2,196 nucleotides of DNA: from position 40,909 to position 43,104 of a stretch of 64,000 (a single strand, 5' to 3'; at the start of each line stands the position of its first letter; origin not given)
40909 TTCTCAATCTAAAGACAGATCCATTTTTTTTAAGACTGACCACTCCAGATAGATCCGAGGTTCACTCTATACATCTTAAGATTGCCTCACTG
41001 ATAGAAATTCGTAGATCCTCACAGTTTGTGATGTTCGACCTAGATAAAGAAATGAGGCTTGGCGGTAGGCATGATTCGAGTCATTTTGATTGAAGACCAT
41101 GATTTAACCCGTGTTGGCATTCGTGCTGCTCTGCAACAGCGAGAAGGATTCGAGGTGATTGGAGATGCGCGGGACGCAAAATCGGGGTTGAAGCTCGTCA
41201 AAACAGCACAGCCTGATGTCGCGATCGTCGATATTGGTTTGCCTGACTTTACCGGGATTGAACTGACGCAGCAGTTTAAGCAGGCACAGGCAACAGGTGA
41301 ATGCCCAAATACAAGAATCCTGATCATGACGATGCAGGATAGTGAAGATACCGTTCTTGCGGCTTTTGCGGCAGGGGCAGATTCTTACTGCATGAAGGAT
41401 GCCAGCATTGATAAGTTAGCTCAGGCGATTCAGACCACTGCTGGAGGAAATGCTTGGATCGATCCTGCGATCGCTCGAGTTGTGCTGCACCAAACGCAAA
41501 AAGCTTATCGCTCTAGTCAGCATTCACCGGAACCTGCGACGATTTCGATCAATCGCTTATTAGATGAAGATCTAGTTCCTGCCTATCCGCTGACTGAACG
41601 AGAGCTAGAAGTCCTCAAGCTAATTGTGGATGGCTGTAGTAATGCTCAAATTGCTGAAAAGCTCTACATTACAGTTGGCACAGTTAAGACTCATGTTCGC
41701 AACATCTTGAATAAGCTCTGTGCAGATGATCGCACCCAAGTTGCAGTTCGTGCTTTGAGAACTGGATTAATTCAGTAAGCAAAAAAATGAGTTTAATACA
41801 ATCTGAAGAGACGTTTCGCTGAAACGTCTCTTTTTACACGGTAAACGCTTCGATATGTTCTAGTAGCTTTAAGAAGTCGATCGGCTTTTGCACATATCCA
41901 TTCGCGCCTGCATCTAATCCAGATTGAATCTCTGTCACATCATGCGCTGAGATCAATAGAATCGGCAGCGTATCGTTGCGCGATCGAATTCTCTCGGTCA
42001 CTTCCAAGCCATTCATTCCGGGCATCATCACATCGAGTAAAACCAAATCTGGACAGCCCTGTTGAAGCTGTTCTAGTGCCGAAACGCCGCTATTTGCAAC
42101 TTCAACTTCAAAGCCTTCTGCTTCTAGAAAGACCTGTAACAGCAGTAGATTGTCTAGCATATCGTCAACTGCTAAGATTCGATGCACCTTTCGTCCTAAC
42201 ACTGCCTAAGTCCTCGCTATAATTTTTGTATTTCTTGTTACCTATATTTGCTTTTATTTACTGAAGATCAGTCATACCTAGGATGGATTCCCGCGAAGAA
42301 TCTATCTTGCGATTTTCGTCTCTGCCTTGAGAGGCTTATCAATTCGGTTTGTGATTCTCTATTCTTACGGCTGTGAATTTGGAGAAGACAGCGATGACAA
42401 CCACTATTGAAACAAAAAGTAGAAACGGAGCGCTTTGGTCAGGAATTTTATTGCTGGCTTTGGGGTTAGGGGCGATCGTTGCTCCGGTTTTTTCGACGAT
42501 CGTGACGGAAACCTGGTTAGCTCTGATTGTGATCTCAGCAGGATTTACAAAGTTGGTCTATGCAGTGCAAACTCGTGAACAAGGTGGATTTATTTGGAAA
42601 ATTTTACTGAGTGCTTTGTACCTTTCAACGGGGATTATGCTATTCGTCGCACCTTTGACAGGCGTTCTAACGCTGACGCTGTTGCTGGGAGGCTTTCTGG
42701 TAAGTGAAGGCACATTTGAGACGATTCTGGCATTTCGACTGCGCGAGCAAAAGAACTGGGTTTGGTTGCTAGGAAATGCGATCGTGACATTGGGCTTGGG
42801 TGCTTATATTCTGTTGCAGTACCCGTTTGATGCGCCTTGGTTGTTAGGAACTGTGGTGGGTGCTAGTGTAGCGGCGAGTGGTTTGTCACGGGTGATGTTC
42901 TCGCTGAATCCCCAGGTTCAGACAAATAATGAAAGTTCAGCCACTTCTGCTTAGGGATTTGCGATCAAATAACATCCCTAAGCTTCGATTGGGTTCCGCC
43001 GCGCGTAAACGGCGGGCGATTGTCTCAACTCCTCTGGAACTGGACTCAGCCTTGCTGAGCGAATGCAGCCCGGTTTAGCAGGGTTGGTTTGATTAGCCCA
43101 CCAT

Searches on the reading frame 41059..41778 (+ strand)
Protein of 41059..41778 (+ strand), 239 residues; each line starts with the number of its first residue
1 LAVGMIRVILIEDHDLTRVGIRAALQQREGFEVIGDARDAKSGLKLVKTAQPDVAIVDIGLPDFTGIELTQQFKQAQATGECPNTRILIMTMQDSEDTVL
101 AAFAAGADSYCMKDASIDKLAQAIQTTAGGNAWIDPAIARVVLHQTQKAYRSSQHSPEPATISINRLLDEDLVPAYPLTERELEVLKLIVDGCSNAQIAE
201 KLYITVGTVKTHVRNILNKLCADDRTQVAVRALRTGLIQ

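Call 20: search_protein_families(library=pfam, proteins=[window:41059-41778:+], max_evalue=0.001)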
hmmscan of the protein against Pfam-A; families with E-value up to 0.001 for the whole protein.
window:41059-41778:+ (239 aa): 5 families
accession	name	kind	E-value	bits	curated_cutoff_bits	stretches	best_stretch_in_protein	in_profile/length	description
PF00072.30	Response_reg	-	2.3e-23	82.9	30.2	1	8-125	1-111/111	Response regulator receiver domain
PF00196.25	GerE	-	3.9e-18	65.3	23.5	1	177-231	2-56/57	Bacterial regulatory proteins, luxR family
PF08281.18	Sigma70_r4_2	-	2.7e-07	30.6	25.7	1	178-220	11-54/54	Sigma-70, region 4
PF13412.12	HTH_24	-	4.2e-05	23.5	21.9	1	180-215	3-40/48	Winged helix-turn-helix DNA-binding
PF04545.22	Sigma70_r4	-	0.00049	20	24.1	0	178-220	5-48/50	Sigma-70, region 4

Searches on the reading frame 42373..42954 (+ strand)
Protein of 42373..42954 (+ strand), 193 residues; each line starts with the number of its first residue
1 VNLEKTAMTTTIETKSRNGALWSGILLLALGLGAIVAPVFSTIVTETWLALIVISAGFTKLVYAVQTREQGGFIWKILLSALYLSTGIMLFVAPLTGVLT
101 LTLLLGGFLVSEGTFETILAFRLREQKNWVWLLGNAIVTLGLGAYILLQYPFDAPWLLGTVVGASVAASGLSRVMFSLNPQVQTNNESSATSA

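Call 20: search_protein_families(library=pfam, proteins=[window:42373-42954:+], max_evalue=0.001)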
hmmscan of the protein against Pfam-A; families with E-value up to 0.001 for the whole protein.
window:42373-42954:+ (193 aa): 1 family
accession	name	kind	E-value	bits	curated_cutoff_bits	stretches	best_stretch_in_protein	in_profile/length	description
PF03729.18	DUF308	-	7.5e-17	61.8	25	2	23-92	2-73/73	Short repeat of unknown function (DUF308)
